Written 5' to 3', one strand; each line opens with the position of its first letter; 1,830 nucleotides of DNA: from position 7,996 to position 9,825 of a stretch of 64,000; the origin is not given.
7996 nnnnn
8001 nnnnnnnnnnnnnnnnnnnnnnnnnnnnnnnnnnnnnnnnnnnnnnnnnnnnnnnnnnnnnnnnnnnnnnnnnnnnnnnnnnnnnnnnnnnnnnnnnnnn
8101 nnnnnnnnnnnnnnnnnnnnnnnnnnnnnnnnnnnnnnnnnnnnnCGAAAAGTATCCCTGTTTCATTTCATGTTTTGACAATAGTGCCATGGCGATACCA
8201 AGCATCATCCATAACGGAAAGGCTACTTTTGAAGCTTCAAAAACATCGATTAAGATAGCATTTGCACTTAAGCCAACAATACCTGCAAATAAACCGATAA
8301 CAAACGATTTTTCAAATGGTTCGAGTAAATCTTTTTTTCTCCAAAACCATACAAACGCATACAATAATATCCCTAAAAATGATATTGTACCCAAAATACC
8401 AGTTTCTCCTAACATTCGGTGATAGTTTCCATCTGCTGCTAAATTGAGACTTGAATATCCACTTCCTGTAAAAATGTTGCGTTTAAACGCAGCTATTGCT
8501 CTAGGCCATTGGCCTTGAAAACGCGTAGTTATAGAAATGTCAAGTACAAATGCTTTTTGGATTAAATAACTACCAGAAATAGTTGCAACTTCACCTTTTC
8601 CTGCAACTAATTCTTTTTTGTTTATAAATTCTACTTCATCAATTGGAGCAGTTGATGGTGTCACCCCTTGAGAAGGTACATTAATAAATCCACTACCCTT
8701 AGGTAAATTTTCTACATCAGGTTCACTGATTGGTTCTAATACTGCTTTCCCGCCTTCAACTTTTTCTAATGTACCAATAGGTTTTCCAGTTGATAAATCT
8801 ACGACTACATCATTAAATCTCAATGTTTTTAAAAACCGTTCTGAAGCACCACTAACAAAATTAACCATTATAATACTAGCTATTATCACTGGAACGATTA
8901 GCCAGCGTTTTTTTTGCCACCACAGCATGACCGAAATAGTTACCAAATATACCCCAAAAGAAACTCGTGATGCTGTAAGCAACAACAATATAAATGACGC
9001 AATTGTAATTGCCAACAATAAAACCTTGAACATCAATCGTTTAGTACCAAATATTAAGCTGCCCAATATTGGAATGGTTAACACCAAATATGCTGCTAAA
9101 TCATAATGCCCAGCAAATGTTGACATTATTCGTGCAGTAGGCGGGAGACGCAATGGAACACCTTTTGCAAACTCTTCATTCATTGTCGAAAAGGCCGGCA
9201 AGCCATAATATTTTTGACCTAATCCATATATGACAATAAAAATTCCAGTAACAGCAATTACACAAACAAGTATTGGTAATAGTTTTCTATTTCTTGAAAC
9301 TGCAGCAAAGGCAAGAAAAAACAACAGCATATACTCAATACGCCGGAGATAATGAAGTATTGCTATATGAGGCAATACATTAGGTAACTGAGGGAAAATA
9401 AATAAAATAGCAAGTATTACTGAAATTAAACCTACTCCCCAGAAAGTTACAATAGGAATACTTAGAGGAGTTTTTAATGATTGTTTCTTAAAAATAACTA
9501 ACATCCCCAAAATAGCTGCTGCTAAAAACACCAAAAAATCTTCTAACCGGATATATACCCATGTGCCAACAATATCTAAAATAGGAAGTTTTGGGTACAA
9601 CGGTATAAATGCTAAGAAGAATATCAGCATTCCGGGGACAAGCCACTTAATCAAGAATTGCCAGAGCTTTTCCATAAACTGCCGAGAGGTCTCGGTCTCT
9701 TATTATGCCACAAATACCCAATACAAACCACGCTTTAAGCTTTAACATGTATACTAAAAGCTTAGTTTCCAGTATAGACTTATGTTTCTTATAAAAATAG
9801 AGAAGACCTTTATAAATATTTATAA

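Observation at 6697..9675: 992-aa fusion of a Wzy_C (O-antigen ligase / PglL-PilO-like) domain with a second GT-C-like polytopic domain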

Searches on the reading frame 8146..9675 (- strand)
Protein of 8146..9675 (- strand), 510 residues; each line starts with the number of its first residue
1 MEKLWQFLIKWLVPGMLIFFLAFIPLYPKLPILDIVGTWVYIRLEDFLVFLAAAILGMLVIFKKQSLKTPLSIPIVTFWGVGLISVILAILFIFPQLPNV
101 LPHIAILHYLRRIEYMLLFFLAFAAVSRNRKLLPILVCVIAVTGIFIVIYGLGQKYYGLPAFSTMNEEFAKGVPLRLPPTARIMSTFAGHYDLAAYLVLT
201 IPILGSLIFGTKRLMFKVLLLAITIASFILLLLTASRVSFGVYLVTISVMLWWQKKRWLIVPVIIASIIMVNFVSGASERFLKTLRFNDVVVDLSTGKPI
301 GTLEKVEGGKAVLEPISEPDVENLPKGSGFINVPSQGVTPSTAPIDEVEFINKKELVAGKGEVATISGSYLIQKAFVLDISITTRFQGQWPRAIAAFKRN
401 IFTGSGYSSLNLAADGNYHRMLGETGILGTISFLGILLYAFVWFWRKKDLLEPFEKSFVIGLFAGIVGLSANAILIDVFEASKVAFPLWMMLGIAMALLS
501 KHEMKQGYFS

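Call 68: search_protein_families(library=pfam, proteins=[window:8146-9675:-], max_evalue=1)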
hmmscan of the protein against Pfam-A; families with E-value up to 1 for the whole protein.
window:8146-9675:- (510 aa): 1 family
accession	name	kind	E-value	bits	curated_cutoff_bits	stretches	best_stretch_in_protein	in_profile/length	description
PF04932.20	Wzy_C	-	2.6e-05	24.5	31.7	1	223-426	2-125/149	O-Antigen ligase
